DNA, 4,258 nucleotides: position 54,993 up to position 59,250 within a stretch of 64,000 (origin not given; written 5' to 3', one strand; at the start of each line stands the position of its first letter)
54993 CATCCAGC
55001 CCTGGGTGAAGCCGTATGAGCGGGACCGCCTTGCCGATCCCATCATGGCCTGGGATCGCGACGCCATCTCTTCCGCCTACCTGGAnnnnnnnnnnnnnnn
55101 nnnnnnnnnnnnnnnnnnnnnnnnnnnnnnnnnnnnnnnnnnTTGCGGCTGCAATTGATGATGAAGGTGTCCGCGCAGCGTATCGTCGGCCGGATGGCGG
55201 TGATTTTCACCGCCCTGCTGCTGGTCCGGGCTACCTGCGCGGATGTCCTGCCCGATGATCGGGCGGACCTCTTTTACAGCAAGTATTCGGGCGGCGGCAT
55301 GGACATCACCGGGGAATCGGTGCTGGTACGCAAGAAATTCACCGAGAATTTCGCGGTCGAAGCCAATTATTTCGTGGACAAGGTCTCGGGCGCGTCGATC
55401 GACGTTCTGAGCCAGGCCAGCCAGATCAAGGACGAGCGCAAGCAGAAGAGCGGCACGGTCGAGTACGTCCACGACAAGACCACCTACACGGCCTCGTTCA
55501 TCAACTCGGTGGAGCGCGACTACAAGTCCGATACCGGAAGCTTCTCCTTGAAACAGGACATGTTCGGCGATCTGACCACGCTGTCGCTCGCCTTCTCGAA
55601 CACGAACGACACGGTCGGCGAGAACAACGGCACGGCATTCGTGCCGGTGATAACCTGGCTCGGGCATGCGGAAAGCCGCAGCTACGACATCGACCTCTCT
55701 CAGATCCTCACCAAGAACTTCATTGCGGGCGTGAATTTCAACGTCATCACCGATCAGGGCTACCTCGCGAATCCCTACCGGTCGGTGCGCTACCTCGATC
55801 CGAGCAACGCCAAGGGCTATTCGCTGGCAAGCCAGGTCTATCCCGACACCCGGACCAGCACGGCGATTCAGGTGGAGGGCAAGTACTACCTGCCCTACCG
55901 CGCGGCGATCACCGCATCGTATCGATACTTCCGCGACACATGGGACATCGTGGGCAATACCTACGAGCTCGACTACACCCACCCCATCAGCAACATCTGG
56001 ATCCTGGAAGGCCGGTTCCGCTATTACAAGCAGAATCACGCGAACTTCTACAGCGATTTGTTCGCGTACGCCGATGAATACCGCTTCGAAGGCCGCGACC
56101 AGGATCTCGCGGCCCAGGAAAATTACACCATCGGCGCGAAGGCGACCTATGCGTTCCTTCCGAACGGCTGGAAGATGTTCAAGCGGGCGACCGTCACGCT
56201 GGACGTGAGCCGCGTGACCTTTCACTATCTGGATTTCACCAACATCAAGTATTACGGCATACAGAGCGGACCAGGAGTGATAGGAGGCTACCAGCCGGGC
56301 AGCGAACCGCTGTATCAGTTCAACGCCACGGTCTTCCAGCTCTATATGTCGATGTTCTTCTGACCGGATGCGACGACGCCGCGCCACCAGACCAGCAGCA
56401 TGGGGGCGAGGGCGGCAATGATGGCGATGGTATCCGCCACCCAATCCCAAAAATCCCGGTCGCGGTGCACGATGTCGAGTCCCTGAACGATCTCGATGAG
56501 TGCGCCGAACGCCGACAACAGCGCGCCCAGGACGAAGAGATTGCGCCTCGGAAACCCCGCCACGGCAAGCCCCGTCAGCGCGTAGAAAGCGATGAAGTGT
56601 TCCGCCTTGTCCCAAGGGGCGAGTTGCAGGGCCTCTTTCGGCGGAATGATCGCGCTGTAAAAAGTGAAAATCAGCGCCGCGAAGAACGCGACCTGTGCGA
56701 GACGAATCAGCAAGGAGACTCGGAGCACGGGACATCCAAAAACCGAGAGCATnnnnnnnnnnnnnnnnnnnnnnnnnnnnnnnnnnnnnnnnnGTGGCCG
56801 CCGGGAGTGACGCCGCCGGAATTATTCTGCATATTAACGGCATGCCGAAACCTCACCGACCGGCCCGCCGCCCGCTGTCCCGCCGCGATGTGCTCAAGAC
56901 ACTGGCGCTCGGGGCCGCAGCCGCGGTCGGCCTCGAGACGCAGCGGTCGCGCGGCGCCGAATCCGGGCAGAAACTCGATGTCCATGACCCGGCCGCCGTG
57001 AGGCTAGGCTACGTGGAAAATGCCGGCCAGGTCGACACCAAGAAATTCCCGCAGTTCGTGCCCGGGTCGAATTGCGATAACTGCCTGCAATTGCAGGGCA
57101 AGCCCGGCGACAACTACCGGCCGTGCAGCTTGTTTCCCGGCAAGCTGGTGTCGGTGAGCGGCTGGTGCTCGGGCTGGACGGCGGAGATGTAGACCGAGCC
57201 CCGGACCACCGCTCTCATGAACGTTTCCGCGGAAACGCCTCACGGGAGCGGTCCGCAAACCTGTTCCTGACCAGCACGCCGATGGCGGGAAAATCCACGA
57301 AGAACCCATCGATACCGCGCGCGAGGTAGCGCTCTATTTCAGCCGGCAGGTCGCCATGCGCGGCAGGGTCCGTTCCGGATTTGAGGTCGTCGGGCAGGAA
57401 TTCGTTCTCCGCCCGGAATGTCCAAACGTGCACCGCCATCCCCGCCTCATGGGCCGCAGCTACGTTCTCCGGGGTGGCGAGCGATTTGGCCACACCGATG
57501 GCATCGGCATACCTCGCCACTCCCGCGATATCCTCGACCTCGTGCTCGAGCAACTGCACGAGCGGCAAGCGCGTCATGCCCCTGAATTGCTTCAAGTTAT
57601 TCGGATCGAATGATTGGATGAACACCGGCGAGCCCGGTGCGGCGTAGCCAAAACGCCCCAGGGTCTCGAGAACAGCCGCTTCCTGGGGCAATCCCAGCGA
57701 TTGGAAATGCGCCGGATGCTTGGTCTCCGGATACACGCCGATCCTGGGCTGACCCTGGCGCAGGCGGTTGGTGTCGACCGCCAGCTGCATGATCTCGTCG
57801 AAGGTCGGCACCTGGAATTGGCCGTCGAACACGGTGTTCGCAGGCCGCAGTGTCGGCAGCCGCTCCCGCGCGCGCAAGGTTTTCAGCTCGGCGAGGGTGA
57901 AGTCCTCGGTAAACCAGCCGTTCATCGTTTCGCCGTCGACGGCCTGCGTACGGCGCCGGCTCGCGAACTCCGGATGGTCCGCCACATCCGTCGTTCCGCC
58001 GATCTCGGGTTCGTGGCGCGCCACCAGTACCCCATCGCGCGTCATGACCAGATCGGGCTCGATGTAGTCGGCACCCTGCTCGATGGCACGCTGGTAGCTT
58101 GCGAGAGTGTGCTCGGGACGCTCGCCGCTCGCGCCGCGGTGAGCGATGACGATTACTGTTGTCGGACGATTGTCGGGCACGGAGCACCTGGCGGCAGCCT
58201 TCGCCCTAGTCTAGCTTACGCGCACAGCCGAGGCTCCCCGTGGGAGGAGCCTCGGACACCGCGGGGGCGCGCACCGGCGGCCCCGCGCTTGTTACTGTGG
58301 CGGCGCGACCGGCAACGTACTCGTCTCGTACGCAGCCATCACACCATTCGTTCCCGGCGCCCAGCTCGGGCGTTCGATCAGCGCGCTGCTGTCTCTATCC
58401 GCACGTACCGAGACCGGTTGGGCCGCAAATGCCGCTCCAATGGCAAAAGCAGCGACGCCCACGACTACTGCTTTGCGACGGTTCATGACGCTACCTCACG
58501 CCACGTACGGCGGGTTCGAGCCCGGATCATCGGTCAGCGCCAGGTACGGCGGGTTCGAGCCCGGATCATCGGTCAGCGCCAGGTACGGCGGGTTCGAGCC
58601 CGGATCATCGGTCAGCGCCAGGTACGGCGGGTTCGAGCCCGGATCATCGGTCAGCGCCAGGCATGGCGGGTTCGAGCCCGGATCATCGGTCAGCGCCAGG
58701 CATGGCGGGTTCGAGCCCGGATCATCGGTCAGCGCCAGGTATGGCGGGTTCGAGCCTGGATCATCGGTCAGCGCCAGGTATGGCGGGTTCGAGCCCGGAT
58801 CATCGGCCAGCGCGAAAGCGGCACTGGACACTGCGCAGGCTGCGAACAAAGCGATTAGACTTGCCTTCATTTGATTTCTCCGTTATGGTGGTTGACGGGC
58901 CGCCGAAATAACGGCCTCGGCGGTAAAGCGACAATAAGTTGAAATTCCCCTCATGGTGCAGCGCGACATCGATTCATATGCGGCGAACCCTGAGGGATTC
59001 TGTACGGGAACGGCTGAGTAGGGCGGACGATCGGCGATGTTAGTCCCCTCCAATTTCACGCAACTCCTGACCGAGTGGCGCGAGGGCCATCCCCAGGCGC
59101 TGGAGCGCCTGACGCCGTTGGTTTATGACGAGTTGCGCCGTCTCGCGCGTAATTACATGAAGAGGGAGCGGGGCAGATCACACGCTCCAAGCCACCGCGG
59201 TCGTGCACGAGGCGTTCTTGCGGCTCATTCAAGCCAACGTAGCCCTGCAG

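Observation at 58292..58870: Secreted protein made of eight near-identical 13-residue repeats (39-bp VNTR) with Tyr/Cys variation, plus a small secreted partner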

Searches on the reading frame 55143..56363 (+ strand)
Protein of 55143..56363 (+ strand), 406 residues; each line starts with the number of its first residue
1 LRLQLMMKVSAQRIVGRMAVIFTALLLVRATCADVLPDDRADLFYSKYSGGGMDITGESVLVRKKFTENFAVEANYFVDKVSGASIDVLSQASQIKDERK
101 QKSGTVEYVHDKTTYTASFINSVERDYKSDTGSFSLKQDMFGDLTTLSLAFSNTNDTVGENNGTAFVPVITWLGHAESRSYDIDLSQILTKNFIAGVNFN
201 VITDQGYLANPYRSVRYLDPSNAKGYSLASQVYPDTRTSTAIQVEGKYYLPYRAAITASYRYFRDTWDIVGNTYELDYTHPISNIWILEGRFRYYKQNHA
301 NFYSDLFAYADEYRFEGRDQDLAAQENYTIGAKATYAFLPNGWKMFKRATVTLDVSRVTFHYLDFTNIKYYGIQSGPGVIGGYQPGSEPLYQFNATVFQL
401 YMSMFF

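Call 6: search_protein_families(library=pfam, proteins=[window:55143-56363:+], max_evalue=0.01)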
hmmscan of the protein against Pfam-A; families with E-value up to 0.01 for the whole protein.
window:55143-56363:+ (406 aa): 1 family
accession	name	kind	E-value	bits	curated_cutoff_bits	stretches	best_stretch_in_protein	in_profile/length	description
PF12094.14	DUF3570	-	1e-41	143.5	25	1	93-343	113-385/427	Protein of unknown function (DUF3570)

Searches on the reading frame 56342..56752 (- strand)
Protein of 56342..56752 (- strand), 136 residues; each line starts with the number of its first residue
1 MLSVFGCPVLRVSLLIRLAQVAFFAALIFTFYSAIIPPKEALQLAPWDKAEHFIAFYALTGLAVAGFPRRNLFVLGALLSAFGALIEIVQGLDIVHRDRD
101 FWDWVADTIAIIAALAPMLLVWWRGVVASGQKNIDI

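Call 6: search_protein_families(library=pfam, proteins=[window:56342-56752:-], max_evalue=0.01)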
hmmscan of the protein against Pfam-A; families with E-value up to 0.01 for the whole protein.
window:56342-56752:- (136 aa): 0 families

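Call 25: search_protein_families(library=ncbifam, proteins=[window:56342-56752:-], max_evalue=0.1)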
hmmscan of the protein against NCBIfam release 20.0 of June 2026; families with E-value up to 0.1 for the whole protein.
window:56342-56752:- (136 aa): 2 families
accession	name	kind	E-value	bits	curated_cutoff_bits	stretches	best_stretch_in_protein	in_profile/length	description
TIGR04554.1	3TM_mycoplas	hypoth_equivalog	0.02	15.1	40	1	8-65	3-57/105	TIGR04554 family membrane protein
NF037970.1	vanZ_1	subfamily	0.03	15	20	1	47-109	41-107/109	VanZ family protein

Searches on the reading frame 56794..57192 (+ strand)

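Call 6: search_protein_families(library=pfam, proteins=[window:56794-57192:+], max_evalue=0.01)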
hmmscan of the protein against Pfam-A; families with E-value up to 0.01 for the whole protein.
window:56794-57192:+ (132 aa): 2 families
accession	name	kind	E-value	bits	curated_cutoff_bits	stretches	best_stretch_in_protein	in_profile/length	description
PF01355.22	HIPIP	-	2.8e-21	76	22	1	65-129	2-66/66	High potential iron-sulfur protein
PF10518.14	TAT_signal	-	7e-05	23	22.7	1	28-44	2-18/21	TAT (twin-arginine translocation) pathway signal sequence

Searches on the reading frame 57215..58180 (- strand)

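Call 6: search_protein_families(library=pfam, proteins=[window:57215-58180:-], max_evalue=0.01)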
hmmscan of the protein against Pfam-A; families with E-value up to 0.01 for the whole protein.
window:57215-58180:- (321 aa): 1 family
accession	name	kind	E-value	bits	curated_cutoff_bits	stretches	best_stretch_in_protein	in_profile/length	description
PF03009.23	GDPD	-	1.4e-43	150.2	23.6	1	14-299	1-243/244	Glycerophosphoryl diester phosphodiesterase family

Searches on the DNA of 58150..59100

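Call 67: search_rna_families(source=window, start=58150, end=59100, threshold=evalue, max_evalue=1)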
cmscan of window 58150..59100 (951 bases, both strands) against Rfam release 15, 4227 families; matches with E-value up to 1: 0.
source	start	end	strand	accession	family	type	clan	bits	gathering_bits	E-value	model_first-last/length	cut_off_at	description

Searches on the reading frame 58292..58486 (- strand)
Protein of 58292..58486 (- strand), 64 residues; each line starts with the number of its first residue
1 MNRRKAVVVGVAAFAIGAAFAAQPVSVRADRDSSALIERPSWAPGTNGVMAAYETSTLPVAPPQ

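Call 6: search_protein_families(library=pfam, proteins=[window:58292-58486:-], max_evalue=0.01)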
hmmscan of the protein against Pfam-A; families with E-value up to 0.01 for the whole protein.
window:58292-58486:- (64 aa): 0 families

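Call 16: find_homologous_proteins(query=window:58292-58486:-, max_evalue=1)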
Query window:58292-58486:- (64 aa): 40 proteins with E <= 1 among 44 candidates.
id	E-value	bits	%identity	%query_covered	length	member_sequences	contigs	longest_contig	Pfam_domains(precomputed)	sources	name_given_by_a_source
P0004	1.1e-31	124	97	100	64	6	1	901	-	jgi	jgi:hypothetical protein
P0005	2.6e-30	120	95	100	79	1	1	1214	-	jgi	jgi:hypothetical protein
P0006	8.8e-28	112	88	100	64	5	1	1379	-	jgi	jgi:hypothetical protein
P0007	1.1e-27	112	88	100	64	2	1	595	-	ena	-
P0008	2.3e-27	111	86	100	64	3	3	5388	-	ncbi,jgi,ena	jgi:hypothetical protein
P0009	2.6e-27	111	86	100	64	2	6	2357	-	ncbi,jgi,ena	jgi:hypothetical protein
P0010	2.7e-27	111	86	98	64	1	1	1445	-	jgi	jgi:hypothetical protein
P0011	3.4e-27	110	84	100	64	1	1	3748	-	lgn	-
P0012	4.6e-27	110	86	100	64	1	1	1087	-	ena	-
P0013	1.9e-26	108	88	100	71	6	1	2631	-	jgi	jgi:hypothetical protein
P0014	2.8e-25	104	81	100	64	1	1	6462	-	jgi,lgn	jgi:hypothetical protein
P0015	4.1e-25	104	83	100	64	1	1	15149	-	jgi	jgi:hypothetical protein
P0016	8.6e-25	103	88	100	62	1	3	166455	-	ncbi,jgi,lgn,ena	jgi:hypothetical protein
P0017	1.4e-24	102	81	100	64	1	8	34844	-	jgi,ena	jgi:hypothetical protein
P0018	1.6e-24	102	81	100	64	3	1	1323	-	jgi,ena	jgi:hypothetical protein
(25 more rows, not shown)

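Call 18: find_related_loci(query=A1, collection=genome_contigs, flank=6000)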
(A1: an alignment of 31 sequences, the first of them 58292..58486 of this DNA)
Query A1 (64 aa) in genome_contigs; peptide patterns used: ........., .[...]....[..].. (x = any residue, [..] = any of these).
74 stretches matched a pattern; 43 encode a relative of the query (tblastn E <= 1e-3); 43 distinct loci.
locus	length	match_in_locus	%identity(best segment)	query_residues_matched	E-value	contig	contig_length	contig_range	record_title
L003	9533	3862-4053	97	1-64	1e-36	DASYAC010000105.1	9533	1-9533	MAG TPA_asm: Steroidobacteraceae bacterium isolate SMAG_U4869 k141_4645025, whole genome shotgun sequence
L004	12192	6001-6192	83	1-64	3e-20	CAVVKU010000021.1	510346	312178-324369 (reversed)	MAG: uncultured Gammaproteobacteria bacterium isolate MFD04780.bin.2.110 genome assembly, contig: contig_359, whole geno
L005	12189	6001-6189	87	1-63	1e-19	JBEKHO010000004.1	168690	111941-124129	MAG: Steroidobacteraceae bacterium isolate SPRUCE 279 SPRUCE_279_4, whole genome shotgun sequence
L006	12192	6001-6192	83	1-64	2e-19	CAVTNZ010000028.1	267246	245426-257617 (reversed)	MAG: uncultured Gammaproteobacteria bacterium isolate MFD04752.bin.3.293 genome assembly, contig: contig_15642, whole ge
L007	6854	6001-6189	81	1-64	2e-18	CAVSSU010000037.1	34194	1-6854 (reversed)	MAG: uncultured Gammaproteobacteria bacterium isolate MFD05580.bin.2.20 genome assembly, contig: contig_45680, whole gen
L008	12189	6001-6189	53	1-64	3e-17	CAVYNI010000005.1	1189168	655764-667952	MAG: uncultured Gammaproteobacteria bacterium isolate MFD05705.bin.1.35 genome assembly, contig: contig_30915, whole gen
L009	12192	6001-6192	58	1-64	4e-17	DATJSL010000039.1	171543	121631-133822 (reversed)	MAG TPA_asm: Steroidobacteraceae bacterium isolate SMAG_U14992 k141_1794742, whole genome shotgun sequence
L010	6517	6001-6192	52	1-64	7e-17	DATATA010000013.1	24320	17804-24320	MAG TPA_asm: Steroidobacteraceae bacterium isolate SMAG_U5534 k141_1016248, whole genome shotgun sequence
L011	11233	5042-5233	50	1-64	2e-15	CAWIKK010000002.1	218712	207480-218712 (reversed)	MAG: uncultured Gammaproteobacteria bacterium isolate MFD04967.bin.2.23 genome assembly, contig: contig_17887, whole gen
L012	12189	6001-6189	53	1-64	2e-15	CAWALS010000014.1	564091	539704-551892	MAG: uncultured Gammaproteobacteria bacterium isolate MFD02248.bin.2.106 genome assembly, contig: contig_51624, whole ge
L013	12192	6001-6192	48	1-64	4e-15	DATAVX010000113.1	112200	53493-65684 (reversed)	MAG TPA_asm: Steroidobacteraceae bacterium isolate SMAG_U5610 k141_2969742, whole genome shotgun sequence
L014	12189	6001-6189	50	1-64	6e-15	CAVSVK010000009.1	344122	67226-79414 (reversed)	MAG: uncultured Gammaproteobacteria bacterium isolate MFD05841.bin.1.8 genome assembly, contig: contig_27680, whole geno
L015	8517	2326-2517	58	1-64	6e-15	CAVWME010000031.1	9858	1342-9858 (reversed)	MAG: uncultured Gammaproteobacteria bacterium isolate MFD04434.bin.3.232 genome assembly, contig: contig_4794, whole gen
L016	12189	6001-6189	50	1-64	5e-15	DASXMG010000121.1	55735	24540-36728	MAG TPA_asm: Steroidobacteraceae bacterium isolate SMAG_U5322 k141_889641, whole genome shotgun sequence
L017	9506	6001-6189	50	1-64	7e-15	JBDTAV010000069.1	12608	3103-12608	MAG: Steroidobacteraceae bacterium isolate cluster2_bin.117 k127_3589740, whole genome shotgun sequence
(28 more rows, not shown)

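Call 25: search_protein_families(library=ncbifam, proteins=[window:58292-58486:-], max_evalue=0.1)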
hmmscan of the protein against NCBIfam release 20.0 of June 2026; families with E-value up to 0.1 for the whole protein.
window:58292-58486:- (64 aa): 0 families

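Call 62: predict_structure(alignment_id=A1)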
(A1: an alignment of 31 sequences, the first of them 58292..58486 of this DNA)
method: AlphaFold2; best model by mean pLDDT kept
length: 64 residues; sequences in the alignment: 31
mean_pLDDT: 65.5   pTM: 0.34
mean pLDDT of the five models: 65.5, 63.6, 63.3, 61.6, 61.2
residues with pLDDT >= 90: 16; 70-90: 7; 50-70: 24; < 50: 17
segments of 3 or more residues with pLDDT < 50: 52-64
pLDDT, mean of each block of 10 residues (from residue 1): 92 94 66 53 51 47 40
secondary structure, 60 per line:
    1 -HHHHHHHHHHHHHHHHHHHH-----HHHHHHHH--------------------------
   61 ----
elements in order: H2-21 H27-34

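Call 71: search_solved_structures(query=L003:164-1522:-, max_evalue=0.001)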
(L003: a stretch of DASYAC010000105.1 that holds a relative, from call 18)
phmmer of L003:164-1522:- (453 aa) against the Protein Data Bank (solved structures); distinct sequences matched with E-value up to 0.001: 28.
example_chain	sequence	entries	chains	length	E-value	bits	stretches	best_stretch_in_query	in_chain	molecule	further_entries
7ai4_A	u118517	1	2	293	1.3e-14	57.5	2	183-307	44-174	Isoform C of Kinesin light chain 1,Isoform C of Kinesin light chain 1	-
3nf1_A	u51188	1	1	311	3.5e-13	52.8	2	185-294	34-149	Kinesin light chain 1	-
6fuz_A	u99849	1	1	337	5.8e-13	52.1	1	149-323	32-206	Kinesin light chain 1,Kinesin light chain 1,C-Jun-amino-terminal kinase-interacting protei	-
6fv0_A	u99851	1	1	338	6.1e-13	52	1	149-323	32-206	Kinesin light chain 1,Torsin-1A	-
6swu_A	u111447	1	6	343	6.4e-13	51.9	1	149-323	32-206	Kinesin light chain 1,Kinesin light chain 1,TPR domain of kinesin light chain 1 in complex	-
5oj8_A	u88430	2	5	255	1.2e-12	51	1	185-307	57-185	Kinesin light chain 1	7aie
9pmb_C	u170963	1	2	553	1.2e-12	51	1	91-271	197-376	Kinesin light chain 1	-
6f9i_A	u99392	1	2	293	5.1e-12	49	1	149-323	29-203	Kinesin light chain 2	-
6ejn_A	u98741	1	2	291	5.7e-12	48.8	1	149-323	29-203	Kinesin light chain 2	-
5ojf_A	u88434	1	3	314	5.7e-12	48.8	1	149-323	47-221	Kinesin light chain 2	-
3ceq_A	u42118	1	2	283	5.8e-12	48.8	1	149-323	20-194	Kinesin light chain 2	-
5fjy_A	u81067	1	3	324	7.7e-12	48.4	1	149-323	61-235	KINESIN LIGHT CHAIN 2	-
3edt_B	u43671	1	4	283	1.4e-11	47.6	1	149-323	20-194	Kinesin light chain 2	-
3zfw_A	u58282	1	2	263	1.5e-11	47.5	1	155-323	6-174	KINESIN LIGHT CHAIN 2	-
8bu0_A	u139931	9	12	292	1.8e-11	47.1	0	45-118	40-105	Consensus tetratricopeptide repeat protein | Crystal structure of an 8-repeat consensus TPR superhelix with Zinc. | Monomer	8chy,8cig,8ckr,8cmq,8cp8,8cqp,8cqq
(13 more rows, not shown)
